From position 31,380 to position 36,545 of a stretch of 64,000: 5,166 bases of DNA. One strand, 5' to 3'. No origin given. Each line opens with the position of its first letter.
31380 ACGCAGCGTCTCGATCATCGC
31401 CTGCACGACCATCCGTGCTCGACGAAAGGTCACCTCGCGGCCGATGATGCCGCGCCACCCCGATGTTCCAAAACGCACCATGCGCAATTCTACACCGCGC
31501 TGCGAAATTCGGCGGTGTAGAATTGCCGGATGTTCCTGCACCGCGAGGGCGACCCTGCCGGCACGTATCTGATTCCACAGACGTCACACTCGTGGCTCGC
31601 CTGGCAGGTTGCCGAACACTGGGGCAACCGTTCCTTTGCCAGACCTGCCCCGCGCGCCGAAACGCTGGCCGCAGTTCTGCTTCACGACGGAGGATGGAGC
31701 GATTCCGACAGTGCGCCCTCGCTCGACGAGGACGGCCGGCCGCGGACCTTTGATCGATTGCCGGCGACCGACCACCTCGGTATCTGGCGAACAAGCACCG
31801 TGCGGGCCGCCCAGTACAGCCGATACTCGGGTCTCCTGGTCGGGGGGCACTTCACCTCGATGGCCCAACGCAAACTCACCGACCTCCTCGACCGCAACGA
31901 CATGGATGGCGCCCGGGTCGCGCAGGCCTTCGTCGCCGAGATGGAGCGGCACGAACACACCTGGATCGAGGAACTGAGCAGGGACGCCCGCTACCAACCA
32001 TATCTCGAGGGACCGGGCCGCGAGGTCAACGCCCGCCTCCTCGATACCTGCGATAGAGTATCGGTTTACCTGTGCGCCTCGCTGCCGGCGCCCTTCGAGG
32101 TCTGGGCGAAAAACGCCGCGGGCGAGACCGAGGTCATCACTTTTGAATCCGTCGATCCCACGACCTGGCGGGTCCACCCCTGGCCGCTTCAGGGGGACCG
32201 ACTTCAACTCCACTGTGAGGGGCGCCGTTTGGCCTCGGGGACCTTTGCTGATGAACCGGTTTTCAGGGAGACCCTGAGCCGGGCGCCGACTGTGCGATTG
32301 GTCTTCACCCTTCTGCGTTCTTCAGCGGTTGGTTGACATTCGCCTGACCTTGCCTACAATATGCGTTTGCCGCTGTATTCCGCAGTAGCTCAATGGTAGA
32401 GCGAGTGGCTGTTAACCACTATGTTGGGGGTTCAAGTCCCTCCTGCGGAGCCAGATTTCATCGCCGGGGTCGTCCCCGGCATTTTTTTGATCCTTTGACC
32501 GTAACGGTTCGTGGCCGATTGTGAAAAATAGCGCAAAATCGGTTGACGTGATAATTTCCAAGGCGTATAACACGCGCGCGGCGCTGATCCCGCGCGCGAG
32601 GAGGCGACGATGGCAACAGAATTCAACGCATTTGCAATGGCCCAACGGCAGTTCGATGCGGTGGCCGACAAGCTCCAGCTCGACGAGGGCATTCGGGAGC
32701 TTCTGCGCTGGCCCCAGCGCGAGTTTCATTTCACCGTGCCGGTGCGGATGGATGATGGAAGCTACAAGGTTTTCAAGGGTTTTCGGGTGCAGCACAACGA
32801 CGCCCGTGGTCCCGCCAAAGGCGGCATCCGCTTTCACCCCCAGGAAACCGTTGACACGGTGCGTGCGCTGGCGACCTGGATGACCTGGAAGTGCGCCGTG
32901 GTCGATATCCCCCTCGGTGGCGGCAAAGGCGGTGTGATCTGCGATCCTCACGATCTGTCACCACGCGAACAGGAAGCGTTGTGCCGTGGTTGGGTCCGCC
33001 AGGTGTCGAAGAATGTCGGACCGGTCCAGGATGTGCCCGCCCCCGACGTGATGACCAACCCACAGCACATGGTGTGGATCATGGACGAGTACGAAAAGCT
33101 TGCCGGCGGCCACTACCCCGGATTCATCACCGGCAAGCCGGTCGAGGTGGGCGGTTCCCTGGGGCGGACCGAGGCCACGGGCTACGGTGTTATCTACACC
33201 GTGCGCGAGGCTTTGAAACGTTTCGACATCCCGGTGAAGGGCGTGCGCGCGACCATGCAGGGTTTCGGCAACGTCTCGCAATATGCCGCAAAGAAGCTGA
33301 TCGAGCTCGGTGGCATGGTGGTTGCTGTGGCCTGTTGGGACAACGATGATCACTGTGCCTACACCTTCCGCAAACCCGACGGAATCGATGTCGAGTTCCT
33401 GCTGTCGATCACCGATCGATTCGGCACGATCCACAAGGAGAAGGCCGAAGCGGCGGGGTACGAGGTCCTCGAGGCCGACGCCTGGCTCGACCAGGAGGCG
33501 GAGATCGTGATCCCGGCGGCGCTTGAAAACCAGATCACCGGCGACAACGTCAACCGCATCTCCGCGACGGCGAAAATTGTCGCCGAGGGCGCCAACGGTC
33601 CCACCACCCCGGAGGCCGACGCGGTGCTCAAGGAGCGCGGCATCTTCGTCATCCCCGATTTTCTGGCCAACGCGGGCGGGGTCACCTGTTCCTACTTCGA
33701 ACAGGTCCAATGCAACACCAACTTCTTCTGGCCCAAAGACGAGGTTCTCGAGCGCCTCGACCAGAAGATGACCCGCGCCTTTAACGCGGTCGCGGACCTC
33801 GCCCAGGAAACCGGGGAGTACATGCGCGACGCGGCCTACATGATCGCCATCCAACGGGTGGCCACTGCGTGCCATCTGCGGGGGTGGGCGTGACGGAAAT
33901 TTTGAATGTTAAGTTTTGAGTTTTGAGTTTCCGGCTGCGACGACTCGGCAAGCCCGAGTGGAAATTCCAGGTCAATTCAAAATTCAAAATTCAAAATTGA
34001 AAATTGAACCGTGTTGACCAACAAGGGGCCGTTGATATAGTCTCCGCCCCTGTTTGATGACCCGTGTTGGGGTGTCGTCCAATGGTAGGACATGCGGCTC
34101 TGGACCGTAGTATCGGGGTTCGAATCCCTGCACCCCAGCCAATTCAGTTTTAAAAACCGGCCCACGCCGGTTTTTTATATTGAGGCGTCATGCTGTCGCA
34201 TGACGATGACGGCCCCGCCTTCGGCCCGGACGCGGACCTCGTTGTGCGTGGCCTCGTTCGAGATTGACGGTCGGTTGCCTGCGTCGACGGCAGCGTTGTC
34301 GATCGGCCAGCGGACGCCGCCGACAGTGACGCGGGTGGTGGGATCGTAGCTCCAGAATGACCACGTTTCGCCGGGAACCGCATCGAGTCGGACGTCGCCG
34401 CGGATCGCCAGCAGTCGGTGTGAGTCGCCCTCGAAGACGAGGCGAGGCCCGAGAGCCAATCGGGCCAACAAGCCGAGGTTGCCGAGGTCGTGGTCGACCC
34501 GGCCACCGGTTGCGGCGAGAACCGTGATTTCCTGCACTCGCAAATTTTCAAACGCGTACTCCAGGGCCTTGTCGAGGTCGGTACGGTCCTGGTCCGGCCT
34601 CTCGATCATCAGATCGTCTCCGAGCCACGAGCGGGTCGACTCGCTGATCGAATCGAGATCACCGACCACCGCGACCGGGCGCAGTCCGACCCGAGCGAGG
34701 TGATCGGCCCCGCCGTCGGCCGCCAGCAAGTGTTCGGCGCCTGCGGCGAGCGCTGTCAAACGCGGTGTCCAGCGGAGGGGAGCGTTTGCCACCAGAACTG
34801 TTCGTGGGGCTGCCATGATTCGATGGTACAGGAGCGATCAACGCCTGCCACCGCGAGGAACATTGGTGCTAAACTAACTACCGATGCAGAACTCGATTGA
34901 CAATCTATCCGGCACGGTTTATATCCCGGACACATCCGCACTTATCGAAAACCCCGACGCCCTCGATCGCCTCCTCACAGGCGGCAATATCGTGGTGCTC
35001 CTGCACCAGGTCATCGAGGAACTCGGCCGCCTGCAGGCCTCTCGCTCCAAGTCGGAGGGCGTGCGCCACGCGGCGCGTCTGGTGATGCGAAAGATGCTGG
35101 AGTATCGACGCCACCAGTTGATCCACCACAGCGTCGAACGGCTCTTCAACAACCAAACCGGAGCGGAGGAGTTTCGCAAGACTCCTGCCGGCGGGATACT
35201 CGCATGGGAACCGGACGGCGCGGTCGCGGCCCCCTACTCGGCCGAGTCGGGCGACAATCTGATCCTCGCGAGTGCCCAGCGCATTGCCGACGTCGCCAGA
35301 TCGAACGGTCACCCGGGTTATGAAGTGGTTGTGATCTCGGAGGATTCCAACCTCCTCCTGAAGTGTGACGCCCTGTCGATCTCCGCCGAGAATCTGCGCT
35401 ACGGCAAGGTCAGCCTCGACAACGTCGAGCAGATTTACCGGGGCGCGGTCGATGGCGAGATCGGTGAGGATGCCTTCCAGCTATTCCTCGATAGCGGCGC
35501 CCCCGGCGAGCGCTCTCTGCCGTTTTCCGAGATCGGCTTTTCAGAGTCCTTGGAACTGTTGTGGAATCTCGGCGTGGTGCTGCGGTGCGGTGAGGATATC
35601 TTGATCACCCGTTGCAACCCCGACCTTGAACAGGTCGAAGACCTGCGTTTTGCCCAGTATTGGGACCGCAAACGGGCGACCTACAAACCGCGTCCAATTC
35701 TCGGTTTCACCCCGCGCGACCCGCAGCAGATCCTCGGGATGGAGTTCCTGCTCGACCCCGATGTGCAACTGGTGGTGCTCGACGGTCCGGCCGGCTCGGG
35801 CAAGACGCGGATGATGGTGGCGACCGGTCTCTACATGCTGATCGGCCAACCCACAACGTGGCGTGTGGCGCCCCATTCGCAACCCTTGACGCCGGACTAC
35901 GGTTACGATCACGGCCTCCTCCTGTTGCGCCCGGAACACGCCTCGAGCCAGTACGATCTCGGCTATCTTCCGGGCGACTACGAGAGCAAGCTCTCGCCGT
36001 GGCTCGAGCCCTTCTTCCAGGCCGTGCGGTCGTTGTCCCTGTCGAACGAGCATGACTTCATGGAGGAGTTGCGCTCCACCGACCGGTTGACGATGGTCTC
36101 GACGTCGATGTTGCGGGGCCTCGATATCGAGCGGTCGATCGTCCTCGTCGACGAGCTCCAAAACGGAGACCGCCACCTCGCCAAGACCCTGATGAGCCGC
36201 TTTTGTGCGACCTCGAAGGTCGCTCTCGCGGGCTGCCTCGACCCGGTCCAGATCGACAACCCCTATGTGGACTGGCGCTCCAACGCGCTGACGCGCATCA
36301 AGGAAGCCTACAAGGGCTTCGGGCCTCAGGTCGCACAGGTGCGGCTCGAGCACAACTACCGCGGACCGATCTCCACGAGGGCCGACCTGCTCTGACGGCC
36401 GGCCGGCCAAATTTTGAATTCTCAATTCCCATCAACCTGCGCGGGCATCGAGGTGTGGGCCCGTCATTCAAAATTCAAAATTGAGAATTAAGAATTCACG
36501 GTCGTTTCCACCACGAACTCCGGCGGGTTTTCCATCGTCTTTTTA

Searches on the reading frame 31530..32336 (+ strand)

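Call 45: search_protein_families(library=pfam, proteins=[window:31530-32336:+], max_evalue=0.00001)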
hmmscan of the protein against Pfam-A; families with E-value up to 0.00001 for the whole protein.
window:31530-32336:+ (268 aa): 1 family
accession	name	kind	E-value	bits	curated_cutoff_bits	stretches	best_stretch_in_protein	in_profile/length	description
PF13030.11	DUF3891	-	2.3e-39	135.9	24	1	10-234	8-217/219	Protein of unknown function (DUF3891)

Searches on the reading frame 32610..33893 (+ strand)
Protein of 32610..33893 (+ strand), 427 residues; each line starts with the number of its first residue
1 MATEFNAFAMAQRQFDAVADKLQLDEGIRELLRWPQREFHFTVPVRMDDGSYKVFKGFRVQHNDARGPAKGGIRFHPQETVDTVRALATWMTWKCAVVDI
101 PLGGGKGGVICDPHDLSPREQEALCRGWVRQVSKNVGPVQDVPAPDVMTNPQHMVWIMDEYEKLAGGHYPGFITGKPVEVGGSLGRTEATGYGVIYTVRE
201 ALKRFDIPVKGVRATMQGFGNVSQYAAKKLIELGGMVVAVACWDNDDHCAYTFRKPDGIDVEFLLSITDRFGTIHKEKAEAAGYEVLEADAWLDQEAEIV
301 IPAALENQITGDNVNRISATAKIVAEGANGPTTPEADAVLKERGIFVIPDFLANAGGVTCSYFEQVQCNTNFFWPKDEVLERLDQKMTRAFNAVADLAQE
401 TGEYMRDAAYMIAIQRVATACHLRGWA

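Call 13: find_encoding_contigs(protein=window:32610-33893:+, flank=3000, max_places=6)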
Protein window:32610-33893:+ (427 aa): 1 contig read that carries it; 1 place shown.
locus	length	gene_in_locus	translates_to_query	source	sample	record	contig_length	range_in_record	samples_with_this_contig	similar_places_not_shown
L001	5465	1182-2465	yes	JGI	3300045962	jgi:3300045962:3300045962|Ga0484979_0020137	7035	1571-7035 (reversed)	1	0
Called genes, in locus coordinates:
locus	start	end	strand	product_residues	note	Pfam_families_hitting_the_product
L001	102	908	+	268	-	PF13030:DUF3891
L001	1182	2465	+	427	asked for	PF02812:ELFV_dehydrog_N, PF00208:ELFV_dehydrog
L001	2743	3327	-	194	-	PF04263:TPK_catalytic, PF04265:TPK_B1_binding (weak)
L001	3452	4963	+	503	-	PF13638:PIN_4, PF02562:PhoH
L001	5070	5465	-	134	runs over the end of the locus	PF02566:OsmC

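Call 14: find_related_loci(query=window:32610-33893:+, collection=genome_contigs, flank=10000)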
Query window:32610-33893:+ (427 aa) in genome_contigs; peptide patterns used: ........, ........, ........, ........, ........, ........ (x = any residue, [..] = any of these).
600 stretches matched a pattern (row limit reached: there are more); 596 encode a relative of the query (tblastn E <= 1e-3); the best 80 are kept; 80 distinct loci.
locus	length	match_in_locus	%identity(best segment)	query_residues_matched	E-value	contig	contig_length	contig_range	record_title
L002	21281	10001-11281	96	1-427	0e+0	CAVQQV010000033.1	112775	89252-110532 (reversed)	MAG: Candidatus Sulfomarinibacteraceae bacterium isolate MFD09779.bin.2.237 genome assembly, contig: contig_35761, whole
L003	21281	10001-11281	96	1-427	0e+0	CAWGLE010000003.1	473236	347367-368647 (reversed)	MAG: Candidatus Sulfomarinibacteraceae bacterium isolate MFD09779.bin.1.280 genome assembly, contig: contig_16103, whole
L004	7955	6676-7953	89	1-426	0e+0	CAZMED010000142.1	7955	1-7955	MAG TPA_asm: uncultured Thermoanaerobaculia bacterium isolate binchicken_co176_97 genome assembly, contig: NODE_7594_len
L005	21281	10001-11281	85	1-427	0e+0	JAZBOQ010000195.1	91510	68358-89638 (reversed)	MAG: Thermoanaerobaculales bacterium isolate bin.607 k117_6285343, whole genome shotgun sequence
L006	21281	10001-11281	86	1-427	0e+0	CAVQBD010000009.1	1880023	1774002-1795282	MAG: uncultured Holophagae bacterium isolate MFD09964.bin.1.27 genome assembly, contig: contig_8997, whole genome shotgu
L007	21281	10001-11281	85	1-427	0e+0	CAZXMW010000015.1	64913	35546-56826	MAG TPA_asm: uncultured Thermoanaerobaculia bacterium isolate SRP141376_co3_382 genome assembly, contig: NODE_991_length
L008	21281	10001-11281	85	1-427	0e+0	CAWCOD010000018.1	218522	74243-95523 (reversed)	MAG: uncultured Holophagae bacterium isolate MFD03804.bin.1.68 genome assembly, contig: contig_77648, whole genome shotg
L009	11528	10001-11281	84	1-427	0e+0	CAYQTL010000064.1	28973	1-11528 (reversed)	MAG TPA_asm: uncultured Thermoanaerobaculia bacterium isolate SRP332253_co2_167 genome assembly, contig: NODE_1441_lengt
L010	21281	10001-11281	84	1-427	0e+0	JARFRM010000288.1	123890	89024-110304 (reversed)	MAG: Thermoanaerobaculales bacterium isolate MAG_Ve_Sed_50 k141_1492006, whole genome shotgun sequence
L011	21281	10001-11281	83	1-427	0e+0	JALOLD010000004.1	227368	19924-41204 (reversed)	MAG: Thermoanaerobaculales bacterium isolate Prado016 scaffold_10, whole genome shotgun sequence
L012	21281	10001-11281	84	1-427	0e+0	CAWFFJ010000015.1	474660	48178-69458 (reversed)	MAG: uncultured Acidobacteriota bacterium isolate MFD02416.bin.3.238 genome assembly, contig: contig_13959, whole genome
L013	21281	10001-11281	83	1-427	0e+0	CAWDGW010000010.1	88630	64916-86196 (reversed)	MAG: uncultured Holophagae bacterium isolate MFD03804.bin.1.132 genome assembly, contig: contig_49746, whole genome shot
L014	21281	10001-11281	81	1-427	0e+0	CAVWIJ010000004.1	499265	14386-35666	MAG: uncultured Holophagae bacterium isolate MFD00709.bin.2.175 genome assembly, contig: contig_12396, whole genome shot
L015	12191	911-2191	80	1-427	0e+0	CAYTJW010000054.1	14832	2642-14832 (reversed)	MAG TPA_asm: uncultured Thermoanaerobaculia bacterium isolate binchicken_co66_87 genome assembly, contig: NODE_6287_leng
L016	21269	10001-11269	72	4-426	0e+0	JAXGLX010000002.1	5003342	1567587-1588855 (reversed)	MAG: Acidobacteriota bacterium isolate AnMBR.bin219 bin219_2, whole genome shotgun sequence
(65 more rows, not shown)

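Call 45: search_protein_families(library=pfam, proteins=[window:32610-33893:+], max_evalue=0.00001)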
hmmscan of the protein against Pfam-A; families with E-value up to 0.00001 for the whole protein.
window:32610-33893:+ (427 aa): 2 families
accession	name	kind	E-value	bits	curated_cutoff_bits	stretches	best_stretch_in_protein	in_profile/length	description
PF00208.27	ELFV_dehydrog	-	1.9e-72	244.3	23.4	1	181-425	1-241/241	Glutamate/Leucine/Phenylalanine/Valine dehydrogenase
PF02812.23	ELFV_dehydrog_N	-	1e-55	187.4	25.3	1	35-163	1-129/129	Glu/Leu/Phe/Val dehydrogenase, dimerisation domain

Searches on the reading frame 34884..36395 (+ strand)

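Call 45: search_protein_families(library=pfam, proteins=[window:34884-36395:+], max_evalue=0.00001)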
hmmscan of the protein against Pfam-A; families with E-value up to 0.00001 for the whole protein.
window:34884-36395:+ (503 aa): 2 families
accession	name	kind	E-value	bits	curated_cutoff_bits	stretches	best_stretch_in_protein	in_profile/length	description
PF02562.22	PhoH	-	5.6e-21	75.4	27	1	345-489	52-187/205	PhoH-like protein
PF13638.12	PIN_4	-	2e-14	54.5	21.9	1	13-171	1-131/132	PIN domain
